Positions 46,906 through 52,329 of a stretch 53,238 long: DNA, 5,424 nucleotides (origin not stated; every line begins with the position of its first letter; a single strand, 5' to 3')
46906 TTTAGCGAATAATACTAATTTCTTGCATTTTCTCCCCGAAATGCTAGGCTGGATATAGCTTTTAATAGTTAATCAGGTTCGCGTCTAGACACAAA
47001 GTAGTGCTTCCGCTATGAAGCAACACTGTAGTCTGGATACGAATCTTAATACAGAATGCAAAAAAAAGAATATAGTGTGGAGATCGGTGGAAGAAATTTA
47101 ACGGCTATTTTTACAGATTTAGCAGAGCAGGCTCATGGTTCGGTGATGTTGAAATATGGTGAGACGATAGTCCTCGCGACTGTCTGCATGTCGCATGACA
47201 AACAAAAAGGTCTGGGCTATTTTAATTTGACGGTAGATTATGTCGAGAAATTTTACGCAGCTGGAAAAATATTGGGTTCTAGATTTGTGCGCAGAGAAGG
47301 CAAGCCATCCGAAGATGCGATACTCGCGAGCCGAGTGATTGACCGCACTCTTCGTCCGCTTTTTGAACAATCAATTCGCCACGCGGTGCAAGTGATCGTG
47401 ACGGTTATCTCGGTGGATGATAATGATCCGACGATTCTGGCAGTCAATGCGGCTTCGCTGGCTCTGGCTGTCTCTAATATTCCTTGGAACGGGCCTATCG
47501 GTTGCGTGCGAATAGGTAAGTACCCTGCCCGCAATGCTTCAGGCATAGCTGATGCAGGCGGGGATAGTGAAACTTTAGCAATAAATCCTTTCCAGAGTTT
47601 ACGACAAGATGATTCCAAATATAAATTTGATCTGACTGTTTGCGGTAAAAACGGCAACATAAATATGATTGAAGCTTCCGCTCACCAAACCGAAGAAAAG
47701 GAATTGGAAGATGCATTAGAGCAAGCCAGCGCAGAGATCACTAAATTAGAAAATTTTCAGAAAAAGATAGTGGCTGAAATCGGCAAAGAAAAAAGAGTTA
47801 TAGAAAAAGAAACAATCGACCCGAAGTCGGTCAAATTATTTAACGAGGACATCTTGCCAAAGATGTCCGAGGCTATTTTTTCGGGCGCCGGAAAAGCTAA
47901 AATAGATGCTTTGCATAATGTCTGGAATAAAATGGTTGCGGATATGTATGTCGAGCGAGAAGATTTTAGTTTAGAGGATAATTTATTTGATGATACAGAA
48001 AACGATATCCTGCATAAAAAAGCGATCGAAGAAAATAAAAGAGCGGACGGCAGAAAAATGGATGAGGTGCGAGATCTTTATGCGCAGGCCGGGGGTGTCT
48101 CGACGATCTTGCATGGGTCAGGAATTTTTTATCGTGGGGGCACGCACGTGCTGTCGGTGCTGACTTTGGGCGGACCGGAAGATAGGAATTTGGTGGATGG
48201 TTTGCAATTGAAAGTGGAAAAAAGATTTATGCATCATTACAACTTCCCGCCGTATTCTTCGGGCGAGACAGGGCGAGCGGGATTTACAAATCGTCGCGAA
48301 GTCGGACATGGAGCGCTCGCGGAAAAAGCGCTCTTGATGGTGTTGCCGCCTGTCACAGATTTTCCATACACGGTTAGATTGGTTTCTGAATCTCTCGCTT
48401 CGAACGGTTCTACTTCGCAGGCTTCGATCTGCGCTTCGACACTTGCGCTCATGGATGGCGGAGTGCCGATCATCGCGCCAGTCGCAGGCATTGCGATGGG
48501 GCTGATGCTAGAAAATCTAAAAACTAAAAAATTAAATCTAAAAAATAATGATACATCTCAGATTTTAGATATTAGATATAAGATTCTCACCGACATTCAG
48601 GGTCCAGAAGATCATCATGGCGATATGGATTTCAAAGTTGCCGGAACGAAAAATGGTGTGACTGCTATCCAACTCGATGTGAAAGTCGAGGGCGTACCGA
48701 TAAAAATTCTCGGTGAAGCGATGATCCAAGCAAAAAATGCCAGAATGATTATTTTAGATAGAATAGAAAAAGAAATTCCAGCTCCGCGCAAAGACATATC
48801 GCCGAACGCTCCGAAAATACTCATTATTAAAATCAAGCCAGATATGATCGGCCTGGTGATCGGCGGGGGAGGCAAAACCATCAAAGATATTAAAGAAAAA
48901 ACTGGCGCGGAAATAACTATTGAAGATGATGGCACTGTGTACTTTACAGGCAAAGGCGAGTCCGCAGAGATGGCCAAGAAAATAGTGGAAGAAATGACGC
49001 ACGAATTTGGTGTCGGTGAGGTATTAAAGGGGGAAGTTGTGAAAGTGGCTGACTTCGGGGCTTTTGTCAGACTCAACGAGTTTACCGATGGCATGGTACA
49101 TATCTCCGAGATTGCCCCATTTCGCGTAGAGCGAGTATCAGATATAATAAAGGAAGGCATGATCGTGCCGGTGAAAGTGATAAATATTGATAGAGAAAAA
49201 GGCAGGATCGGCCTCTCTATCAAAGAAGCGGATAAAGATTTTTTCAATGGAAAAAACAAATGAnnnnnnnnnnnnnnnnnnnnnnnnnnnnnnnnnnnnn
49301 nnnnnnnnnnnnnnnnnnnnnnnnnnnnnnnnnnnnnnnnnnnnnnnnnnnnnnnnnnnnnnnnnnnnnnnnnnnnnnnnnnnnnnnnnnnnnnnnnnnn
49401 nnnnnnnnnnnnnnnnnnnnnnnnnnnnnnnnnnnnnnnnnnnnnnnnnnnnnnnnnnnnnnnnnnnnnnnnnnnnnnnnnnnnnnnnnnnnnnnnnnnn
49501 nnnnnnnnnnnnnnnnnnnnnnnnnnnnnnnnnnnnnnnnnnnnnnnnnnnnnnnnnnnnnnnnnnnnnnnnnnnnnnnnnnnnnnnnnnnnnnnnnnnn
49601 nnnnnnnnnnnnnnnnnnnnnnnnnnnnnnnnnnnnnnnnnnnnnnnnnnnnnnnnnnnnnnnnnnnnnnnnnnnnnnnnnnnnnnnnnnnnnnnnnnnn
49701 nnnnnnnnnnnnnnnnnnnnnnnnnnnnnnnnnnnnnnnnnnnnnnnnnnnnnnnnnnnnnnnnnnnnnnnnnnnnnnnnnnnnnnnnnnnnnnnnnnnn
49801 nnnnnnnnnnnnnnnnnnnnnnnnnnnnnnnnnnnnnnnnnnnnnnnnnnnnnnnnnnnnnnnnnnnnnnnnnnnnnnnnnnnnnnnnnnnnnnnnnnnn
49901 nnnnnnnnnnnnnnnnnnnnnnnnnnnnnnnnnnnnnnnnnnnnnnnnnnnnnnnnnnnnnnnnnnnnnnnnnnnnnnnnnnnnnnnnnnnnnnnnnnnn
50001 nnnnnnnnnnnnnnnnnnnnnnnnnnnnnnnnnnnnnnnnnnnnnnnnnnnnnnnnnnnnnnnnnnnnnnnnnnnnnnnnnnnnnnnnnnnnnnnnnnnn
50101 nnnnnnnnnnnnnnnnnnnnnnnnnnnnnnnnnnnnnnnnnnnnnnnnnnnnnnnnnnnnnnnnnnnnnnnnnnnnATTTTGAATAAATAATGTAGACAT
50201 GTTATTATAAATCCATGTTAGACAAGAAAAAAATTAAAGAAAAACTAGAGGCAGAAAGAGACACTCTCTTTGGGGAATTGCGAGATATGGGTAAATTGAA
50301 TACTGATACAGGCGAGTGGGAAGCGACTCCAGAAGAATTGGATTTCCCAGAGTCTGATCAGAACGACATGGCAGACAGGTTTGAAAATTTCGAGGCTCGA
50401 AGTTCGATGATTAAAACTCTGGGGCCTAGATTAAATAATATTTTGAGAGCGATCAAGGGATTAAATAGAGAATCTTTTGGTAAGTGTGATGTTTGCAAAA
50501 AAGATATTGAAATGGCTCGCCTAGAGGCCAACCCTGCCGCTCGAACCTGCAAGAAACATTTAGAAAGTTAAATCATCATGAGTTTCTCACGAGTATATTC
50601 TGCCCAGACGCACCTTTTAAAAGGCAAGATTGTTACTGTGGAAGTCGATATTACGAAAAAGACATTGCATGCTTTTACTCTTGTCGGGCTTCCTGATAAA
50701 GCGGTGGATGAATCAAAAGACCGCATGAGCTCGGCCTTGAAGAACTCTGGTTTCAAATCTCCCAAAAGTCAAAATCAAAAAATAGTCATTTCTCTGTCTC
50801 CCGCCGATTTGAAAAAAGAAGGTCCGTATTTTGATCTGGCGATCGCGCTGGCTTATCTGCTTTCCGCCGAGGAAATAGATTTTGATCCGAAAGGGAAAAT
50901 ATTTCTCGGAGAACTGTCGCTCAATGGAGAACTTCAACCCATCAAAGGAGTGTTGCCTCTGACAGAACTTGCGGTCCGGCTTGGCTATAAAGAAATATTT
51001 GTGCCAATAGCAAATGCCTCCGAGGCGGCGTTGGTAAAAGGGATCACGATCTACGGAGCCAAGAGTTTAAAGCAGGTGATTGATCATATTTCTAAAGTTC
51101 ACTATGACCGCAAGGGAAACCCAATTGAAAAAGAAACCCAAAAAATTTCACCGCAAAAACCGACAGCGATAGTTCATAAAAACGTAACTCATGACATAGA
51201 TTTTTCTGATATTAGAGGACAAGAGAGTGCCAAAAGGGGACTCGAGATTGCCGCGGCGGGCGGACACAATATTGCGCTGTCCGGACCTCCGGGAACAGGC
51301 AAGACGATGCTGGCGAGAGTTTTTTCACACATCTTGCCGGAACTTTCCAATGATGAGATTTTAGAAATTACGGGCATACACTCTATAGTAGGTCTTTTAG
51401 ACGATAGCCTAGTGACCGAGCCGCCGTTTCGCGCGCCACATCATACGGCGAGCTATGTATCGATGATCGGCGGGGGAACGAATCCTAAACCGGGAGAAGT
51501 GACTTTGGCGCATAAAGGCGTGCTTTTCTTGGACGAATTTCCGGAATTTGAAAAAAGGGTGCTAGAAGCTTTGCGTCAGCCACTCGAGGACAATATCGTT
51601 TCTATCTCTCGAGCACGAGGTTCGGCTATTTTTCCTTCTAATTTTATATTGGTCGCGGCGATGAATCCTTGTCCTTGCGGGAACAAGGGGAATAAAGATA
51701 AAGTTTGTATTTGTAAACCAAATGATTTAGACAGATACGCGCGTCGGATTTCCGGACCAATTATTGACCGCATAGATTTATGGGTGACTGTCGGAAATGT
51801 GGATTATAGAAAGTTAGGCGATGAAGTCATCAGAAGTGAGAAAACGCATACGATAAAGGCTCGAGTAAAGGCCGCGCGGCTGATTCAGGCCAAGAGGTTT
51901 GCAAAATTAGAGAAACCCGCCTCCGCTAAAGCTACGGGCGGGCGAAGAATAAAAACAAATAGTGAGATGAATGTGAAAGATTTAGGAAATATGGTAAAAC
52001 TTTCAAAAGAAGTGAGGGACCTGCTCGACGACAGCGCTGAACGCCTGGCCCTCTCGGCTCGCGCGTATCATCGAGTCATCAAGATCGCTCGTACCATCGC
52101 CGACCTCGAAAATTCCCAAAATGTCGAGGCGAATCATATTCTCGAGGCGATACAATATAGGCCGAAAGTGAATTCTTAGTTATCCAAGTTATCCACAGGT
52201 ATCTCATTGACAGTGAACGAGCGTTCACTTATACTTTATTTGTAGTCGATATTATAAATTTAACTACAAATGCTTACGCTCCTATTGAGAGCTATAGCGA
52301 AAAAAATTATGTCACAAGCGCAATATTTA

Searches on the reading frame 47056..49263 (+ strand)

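Call 16: search_protein_families(library=pfam, proteins=[window:47056-49263:+])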
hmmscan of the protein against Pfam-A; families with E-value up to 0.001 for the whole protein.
window:47056-49263:+ (735 aa): 6 families
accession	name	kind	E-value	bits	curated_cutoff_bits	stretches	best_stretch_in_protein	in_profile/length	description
PF01138.27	RNase_PH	-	6.9e-47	159.5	25.5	2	13-143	3-130/130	3' exoribonuclease family, domain 1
PF00575.29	S1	-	7.2e-18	65.2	22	1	651-723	2-74/74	S1 RNA binding domain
PF00013.35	KH_1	-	1.6e-11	44.2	21.5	1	590-646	3-66/66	KH domain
PF23459.1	S1_RRP5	-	0.00017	22.5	27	1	654-721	4-71/72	RRP5 S1 domain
PF03725.20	RNase_PH_C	-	0.00025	21.4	20.8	0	509-555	14-60/67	3' exoribonuclease family, domain 2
PF22675.2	KH-I_KHDC4-BBP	-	0.00052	20.3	30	0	596-632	6-42/76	KHDC4/BBP-like, KH-domain type I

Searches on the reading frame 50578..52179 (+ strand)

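Call 16: search_protein_families(library=pfam, proteins=[window:50578-52179:+])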
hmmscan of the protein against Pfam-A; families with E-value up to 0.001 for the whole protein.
window:50578-52179:+ (533 aa): 9 families
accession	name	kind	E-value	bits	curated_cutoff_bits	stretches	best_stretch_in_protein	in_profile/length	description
PF01078.27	Mg_chelatase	-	6.1e-89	297.3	20.3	1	208-411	1-205/207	Magnesium chelatase, subunit ChlI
PF13541.12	ChlI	-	6e-37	126.7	27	1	21-146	1-121/121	Subunit ChlI of Mg-chelatase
PF13335.12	Mg_chelatase_C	-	3.1e-27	95.4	26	1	421-528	2-94/94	Magnesium chelatase, subunit ChlI C-terminal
PF07728.20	AAA_5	-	3.7e-11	43.6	22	1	298-370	50-127/139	AAA domain (dynein-related subfamily)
PF00493.29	MCM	-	2.8e-08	33.6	23.3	1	304-365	113-174/224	MCM P-loop domain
PF05496.18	RuvB_N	-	3.6e-05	24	27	0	214-251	11-55/159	Holliday junction DNA helicase RuvB P-loop domain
PF00158.32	Sigma54_activat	-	8.4e-05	22.8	20.2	1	222-361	15-140/168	Sigma-54 interaction domain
PF00004.35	AAA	-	0.00021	22.2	21.2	0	233-267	2-32/131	ATPase family associated with various cellular activities (AAA)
PF05362.19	Lon_C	-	0.00045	20.3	21.1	1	16-151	40-177/205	Lon protease (S16) C-terminal proteolytic domain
